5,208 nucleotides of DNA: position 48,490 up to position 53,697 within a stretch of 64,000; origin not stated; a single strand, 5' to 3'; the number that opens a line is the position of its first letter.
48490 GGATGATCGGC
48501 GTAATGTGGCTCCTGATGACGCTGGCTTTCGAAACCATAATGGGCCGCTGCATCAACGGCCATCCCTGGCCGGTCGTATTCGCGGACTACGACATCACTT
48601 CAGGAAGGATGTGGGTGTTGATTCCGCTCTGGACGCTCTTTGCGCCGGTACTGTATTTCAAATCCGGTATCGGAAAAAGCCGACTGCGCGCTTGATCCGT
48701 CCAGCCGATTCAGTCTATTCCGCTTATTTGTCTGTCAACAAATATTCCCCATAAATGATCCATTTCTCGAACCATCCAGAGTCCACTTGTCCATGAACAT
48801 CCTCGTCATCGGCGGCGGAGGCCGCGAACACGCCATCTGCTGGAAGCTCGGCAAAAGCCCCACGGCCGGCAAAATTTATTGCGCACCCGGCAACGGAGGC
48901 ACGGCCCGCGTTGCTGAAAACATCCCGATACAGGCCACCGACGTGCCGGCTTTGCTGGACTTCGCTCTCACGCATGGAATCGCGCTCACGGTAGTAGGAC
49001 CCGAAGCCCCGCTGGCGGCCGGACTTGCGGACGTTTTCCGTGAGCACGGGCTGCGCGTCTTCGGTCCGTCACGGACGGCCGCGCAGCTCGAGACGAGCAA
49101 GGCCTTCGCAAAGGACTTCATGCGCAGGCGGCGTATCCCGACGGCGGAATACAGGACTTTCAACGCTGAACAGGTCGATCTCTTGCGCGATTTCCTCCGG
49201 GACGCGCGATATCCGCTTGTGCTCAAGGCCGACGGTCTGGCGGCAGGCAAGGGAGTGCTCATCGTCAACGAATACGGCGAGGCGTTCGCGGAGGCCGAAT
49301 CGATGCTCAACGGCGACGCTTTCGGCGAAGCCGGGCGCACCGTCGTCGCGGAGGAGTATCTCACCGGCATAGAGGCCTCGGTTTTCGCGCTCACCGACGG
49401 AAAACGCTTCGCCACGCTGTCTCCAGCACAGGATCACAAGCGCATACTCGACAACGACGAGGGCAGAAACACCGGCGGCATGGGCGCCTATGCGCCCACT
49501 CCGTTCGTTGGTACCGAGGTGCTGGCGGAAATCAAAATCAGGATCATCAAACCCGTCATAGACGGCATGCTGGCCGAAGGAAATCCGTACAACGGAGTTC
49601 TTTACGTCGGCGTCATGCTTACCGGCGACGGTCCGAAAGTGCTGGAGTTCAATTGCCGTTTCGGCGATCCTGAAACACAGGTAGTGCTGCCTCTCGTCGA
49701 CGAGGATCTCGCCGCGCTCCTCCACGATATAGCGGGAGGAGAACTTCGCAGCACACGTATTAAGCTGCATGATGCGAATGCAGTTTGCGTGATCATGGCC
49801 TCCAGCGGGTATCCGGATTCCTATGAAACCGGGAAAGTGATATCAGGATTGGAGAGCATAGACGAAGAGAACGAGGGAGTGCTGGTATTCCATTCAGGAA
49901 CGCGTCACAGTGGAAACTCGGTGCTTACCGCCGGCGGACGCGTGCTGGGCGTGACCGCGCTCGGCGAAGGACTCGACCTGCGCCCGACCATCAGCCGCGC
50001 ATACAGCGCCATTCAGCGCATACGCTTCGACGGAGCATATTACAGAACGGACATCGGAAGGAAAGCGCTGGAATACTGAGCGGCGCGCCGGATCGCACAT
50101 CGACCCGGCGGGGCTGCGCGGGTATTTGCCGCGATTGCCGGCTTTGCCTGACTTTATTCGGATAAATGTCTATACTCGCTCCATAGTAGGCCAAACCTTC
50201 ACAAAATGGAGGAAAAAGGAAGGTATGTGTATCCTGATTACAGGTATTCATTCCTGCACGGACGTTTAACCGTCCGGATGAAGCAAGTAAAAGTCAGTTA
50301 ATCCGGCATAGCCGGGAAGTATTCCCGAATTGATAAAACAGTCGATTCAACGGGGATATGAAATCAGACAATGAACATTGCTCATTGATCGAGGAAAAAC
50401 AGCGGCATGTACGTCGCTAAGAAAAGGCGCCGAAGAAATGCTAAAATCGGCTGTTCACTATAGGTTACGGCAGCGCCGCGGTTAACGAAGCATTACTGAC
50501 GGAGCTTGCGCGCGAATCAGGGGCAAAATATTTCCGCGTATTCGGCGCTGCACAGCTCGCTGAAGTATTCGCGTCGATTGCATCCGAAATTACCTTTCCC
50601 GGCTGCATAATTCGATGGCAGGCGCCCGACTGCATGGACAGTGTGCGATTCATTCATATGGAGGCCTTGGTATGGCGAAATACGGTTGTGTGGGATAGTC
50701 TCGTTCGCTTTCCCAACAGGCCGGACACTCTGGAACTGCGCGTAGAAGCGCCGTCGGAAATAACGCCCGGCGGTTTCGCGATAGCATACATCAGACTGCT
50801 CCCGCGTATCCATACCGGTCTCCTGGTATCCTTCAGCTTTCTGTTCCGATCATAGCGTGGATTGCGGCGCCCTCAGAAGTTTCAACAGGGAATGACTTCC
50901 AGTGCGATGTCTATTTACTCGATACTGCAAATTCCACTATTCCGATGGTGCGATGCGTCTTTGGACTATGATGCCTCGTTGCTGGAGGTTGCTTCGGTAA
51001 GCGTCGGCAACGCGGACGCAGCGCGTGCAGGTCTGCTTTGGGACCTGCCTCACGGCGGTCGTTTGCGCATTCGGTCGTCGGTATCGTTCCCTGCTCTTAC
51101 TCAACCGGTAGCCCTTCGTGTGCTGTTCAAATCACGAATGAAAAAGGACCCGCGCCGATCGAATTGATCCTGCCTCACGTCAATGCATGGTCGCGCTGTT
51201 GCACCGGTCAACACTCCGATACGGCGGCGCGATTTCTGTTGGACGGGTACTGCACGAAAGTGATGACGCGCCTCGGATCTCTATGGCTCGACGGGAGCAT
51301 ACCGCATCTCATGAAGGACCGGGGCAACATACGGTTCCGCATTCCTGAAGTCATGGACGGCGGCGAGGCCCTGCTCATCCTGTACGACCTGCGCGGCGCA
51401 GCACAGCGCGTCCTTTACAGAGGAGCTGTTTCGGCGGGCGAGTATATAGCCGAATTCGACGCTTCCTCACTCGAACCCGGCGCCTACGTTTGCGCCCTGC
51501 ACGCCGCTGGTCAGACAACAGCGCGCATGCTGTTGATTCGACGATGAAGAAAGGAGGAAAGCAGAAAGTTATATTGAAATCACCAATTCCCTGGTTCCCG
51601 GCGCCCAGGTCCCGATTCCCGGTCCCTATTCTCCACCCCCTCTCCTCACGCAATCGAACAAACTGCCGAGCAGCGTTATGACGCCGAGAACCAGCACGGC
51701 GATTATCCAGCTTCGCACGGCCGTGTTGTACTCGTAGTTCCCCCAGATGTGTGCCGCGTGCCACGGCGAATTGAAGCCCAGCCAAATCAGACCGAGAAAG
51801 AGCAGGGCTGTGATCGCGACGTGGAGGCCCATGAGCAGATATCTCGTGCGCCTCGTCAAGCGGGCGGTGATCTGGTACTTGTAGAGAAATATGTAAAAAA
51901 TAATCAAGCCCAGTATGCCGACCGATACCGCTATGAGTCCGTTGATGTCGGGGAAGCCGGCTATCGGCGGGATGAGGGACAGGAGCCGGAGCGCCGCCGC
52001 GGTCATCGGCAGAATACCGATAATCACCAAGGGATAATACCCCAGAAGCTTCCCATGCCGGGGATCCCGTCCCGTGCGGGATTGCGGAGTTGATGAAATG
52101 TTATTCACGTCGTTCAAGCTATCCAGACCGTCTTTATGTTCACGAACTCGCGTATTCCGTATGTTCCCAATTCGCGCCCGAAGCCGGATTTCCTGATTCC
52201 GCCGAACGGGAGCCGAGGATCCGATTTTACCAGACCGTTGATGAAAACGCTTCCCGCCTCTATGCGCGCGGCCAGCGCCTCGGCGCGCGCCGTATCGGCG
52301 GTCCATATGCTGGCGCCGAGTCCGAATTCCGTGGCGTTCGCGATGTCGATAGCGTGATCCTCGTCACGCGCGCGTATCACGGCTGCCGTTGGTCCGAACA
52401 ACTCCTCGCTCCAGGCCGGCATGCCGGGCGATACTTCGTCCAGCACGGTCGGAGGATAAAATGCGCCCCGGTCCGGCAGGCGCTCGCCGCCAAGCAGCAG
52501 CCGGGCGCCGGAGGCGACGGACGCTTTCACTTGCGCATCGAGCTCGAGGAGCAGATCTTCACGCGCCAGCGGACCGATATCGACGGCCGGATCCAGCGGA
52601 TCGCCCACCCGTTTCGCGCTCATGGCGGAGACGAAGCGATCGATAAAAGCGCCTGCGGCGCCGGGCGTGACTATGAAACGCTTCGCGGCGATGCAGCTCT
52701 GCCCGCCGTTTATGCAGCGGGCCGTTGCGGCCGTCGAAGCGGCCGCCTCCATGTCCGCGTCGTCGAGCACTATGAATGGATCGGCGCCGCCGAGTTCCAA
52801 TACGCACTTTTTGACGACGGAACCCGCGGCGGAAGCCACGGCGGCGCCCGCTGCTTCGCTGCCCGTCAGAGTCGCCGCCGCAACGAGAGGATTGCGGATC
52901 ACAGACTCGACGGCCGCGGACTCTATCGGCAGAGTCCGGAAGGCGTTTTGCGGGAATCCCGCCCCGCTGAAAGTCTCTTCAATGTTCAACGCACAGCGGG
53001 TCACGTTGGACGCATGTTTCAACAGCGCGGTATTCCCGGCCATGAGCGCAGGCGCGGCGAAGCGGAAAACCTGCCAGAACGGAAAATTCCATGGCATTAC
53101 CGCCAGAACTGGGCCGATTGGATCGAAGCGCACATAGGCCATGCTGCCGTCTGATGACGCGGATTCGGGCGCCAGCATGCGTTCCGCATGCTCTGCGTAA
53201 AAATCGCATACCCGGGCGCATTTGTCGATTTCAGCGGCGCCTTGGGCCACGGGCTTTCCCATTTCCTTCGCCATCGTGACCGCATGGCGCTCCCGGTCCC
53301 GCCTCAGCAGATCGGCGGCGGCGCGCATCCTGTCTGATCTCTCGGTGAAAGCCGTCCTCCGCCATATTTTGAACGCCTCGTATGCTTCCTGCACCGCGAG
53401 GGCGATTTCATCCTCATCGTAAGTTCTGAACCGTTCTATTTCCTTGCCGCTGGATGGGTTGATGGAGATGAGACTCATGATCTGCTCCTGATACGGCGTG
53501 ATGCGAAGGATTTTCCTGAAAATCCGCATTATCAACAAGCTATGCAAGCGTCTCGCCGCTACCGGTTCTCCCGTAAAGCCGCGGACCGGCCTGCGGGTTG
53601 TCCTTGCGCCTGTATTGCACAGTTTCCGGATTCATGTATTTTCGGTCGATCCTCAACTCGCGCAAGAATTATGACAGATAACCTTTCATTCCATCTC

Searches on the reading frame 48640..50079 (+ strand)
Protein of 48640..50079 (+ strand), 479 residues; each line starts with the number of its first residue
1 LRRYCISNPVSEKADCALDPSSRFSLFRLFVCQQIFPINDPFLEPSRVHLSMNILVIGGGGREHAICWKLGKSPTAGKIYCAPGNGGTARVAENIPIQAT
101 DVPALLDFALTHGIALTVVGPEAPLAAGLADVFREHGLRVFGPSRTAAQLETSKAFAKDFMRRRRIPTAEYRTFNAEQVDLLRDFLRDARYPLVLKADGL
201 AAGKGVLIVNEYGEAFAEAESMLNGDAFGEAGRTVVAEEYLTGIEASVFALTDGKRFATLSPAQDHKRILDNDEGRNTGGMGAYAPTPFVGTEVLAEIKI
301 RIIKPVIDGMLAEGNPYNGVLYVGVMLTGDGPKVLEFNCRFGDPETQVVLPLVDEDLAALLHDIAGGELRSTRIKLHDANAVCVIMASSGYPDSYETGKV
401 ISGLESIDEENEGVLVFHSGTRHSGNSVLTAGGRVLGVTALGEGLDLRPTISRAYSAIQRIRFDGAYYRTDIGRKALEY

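Call 26: search_protein_families(library=pfam, proteins=[window:48640-50079:+], max_evalue=0.00001)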
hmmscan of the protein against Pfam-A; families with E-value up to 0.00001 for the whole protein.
window:48640-50079:+ (479 aa): 3 families
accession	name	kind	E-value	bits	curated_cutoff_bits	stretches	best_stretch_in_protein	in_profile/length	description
PF01071.24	GARS_A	-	1.3e-74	250.7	27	1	152-346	1-194/194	Phosphoribosylglycinamide synthetase, ATP-grasp (A) domain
PF02844.21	GARS_N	-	3.4e-39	134.1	29.5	1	52-151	1-100/100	Phosphoribosylglycinamide synthetase, N domain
PF02843.22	GARS_C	-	3.6e-30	104.6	34.8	1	381-475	1-92/92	Phosphoribosylglycinamide synthetase, C domain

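Call 64: list_cluster_members(proteins=[P0030, window:48640-50079:+, P0002, P0005, window:29432-30559:+])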
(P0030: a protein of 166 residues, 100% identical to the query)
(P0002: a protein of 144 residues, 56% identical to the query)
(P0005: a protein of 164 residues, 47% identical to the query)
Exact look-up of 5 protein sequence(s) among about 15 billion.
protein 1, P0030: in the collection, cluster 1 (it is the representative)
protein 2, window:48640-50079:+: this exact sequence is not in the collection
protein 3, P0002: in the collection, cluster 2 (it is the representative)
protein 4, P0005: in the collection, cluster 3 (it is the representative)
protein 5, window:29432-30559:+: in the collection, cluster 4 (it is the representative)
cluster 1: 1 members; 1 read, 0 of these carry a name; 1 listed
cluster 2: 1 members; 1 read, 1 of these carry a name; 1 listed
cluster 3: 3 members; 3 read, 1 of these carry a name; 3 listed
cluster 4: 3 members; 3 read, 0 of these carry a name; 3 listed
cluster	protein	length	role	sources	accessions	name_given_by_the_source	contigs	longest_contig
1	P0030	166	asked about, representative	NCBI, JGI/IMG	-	-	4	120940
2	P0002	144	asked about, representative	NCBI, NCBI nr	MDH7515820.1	MAG: hypothetical protein QHI48_08110 [Bacteroidota bacterium] | hypothetical protein [Bacteroidota bacterium]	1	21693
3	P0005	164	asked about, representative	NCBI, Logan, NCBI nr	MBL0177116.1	MAG: hypothetical protein IPP94_18005 [Ignavibacteria bacterium] | hypothetical protein [Ignavibacteria bacterium]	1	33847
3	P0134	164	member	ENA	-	-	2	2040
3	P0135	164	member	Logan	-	-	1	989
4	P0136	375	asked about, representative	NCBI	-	-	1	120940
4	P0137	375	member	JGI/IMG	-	-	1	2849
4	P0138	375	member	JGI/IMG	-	-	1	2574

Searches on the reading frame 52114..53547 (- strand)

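Call 26: search_protein_families(library=pfam, proteins=[window:52114-53547:-], max_evalue=0.00001)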
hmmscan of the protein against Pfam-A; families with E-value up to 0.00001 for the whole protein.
window:52114-53547:- (477 aa): 1 family
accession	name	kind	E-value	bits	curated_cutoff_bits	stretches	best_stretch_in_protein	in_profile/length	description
PF00171.27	Aldedh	-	2.1e-135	452.3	23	1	27-474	10-461/461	Aldehyde dehydrogenase family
